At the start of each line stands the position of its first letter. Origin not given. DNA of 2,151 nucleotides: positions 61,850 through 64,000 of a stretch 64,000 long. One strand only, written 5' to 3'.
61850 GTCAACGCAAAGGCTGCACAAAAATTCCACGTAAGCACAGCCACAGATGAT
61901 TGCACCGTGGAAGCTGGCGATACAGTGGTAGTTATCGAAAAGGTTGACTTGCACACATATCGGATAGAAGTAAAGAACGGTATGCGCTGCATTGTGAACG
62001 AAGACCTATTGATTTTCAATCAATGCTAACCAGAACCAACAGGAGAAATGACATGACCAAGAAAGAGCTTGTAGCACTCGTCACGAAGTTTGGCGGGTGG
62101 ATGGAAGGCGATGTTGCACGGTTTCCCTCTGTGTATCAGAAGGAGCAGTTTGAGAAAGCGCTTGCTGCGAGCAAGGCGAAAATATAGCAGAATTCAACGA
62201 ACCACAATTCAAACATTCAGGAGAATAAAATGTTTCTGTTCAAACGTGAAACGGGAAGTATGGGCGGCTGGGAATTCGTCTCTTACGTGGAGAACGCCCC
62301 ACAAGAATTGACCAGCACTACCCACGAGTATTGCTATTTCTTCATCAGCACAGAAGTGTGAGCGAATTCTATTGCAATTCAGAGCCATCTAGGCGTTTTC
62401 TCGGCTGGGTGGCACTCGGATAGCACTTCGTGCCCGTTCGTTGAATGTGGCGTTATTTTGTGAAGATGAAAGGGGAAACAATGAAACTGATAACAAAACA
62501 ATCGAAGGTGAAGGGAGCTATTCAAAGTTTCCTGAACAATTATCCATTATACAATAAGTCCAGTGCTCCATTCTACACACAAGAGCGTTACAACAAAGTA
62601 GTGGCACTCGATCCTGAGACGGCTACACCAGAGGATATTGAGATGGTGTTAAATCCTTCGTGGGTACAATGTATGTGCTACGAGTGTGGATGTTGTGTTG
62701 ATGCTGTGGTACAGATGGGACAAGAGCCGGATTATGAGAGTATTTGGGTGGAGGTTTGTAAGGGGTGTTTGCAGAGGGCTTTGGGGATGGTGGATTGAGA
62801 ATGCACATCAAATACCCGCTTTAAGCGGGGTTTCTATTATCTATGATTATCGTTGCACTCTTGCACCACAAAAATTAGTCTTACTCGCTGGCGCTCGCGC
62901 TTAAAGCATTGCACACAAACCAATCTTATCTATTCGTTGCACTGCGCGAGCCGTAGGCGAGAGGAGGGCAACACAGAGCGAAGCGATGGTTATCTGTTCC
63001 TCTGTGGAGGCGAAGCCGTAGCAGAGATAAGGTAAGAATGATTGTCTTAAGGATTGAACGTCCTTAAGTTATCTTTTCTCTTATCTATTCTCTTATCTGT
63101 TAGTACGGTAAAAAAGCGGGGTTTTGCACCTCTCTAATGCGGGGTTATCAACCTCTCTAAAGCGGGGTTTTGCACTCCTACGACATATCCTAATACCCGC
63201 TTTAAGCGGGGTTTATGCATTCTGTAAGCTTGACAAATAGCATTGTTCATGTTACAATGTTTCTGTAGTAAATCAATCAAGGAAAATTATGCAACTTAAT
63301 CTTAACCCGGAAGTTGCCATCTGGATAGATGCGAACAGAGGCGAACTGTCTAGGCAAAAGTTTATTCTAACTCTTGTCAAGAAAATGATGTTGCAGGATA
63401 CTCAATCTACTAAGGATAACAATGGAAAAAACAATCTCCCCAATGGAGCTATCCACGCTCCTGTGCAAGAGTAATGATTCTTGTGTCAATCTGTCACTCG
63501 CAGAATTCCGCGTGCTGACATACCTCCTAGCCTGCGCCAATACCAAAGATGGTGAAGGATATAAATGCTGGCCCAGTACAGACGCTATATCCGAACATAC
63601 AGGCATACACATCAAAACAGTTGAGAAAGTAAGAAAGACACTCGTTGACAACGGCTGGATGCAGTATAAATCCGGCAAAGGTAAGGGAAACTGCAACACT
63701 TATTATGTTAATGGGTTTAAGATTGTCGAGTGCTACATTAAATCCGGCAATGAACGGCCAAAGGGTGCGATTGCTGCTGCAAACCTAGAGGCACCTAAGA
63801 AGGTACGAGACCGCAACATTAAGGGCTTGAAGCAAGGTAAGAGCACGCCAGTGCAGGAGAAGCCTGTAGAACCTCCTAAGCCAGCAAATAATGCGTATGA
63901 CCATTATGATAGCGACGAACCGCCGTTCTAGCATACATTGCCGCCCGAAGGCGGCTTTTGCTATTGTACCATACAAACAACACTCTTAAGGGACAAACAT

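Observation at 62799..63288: Repeat-rich ~490-bp non-coding region upstream of a consensus promoter, an RHH regulator and a wHTH initiator-like gene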

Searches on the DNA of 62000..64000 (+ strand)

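Call 3: search_dna_similar(query=window:62400-64000:+, collection=phages, mode=near, max_rows=30)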
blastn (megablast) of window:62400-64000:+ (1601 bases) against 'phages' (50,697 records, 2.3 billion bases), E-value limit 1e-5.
No match.

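Call 18: search_rna_families(source=window, start=62000, end=64000, threshold=evalue, max_evalue=1)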
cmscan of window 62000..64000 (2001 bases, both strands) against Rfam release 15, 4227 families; matches with E-value up to 1: 0.
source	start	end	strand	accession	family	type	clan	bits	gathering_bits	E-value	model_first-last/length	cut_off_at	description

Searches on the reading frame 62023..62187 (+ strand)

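Call 9: search_protein_families(library=pfam, proteins=[window:62023-62187:+], max_evalue=1)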
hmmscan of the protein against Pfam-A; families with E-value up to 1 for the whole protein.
window:62023-62187:+ (54 aa): 1 family
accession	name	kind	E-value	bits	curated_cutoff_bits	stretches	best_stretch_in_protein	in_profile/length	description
PF05546.16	She9_MDM33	-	0.021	15.1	22.2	1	6-47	64-105/198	She9 / Mdm33 family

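Call 10: search_protein_families(library=phrogs, proteins=[window:62023-62187:+], max_evalue=0.1)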
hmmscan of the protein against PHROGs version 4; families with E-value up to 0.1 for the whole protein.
window:62023-62187:+ (54 aa): 0 families

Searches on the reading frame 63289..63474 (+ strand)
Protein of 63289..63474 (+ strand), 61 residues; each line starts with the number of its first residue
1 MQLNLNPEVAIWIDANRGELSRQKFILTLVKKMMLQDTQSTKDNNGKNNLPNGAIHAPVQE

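Call 9: search_protein_families(library=pfam, proteins=[window:63289-63474:+], max_evalue=1)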
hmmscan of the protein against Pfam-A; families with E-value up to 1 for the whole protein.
window:63289-63474:+ (61 aa): 0 families

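Call 10: search_protein_families(library=phrogs, proteins=[window:63289-63474:+], max_evalue=0.1)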
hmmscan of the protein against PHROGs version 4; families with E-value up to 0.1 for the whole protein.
window:63289-63474:+ (61 aa): 0 families

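Call 41: search_solved_structures(query=A2, max_evalue=10, show_alignments=2)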
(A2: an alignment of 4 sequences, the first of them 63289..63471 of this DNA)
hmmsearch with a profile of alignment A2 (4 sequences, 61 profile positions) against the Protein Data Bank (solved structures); distinct sequences matched with E-value up to 10: 1.
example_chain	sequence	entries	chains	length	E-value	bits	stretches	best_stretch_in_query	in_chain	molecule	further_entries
8wd9_C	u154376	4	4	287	2.9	11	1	11-29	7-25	Probable dipeptide-transport integral membrane protein ABC transporter DppC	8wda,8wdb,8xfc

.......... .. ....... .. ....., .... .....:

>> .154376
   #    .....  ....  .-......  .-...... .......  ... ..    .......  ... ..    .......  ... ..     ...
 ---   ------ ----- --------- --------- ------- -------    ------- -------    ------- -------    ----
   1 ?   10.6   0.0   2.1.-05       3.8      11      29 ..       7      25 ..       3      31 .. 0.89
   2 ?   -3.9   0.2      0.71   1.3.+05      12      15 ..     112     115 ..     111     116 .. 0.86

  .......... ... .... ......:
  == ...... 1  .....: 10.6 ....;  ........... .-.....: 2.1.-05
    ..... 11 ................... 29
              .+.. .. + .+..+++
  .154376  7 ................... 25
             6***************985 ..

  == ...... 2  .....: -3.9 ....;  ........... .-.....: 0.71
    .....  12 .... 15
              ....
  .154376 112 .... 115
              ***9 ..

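Call 42: find_homologous_proteins(query=window:63289-63471:+, max_evalue=0.01)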
Query window:63289-63471:+ (61 aa): 8 proteins with E <= 0.01 among 8 candidates.
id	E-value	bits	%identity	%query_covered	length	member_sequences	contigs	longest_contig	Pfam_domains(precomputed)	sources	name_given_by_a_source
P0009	8.5e-33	128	100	100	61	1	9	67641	-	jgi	jgi:hypothetical protein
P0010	3.1e-30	120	93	100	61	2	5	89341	-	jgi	jgi:hypothetical protein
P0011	5.9e-29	116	90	100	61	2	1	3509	-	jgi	jgi:hypothetical protein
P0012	1.6e-28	114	92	100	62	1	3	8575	-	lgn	-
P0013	1.3e-22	96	79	100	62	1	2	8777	-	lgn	-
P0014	3.2e-22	94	81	100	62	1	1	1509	-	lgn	-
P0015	9.2e-20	87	70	100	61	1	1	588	-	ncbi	-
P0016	1.4e-18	83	69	100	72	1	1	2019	-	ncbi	-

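Call 50: predict_structure(alignment_id=A3)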
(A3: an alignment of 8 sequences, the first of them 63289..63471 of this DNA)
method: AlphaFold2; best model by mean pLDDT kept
length: 61 residues; sequences in the alignment: 8
mean_pLDDT: 65.5   pTM: 0.34
mean pLDDT of the five models: 65.5, 62.9, 61.5, 60.6, 59.3
residues with pLDDT >= 90: 0; 70-90: 31; 50-70: 10; < 50: 20
segments of 3 or more residues with pLDDT < 50: 42-61
pLDDT, mean of each block of 10 residues (from residue 1): 76 86 85 65 43 41 37
secondary structure, 60 per line:
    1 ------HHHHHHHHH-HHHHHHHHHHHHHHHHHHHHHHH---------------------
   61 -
elements in order: H7-15 H17-39

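Call 53: fold_search(model_id=the predicted structure, library=pdb)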
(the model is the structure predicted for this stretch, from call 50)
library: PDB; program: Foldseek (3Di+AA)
matches with E <= 10: 0; with E <= 0.001: 0
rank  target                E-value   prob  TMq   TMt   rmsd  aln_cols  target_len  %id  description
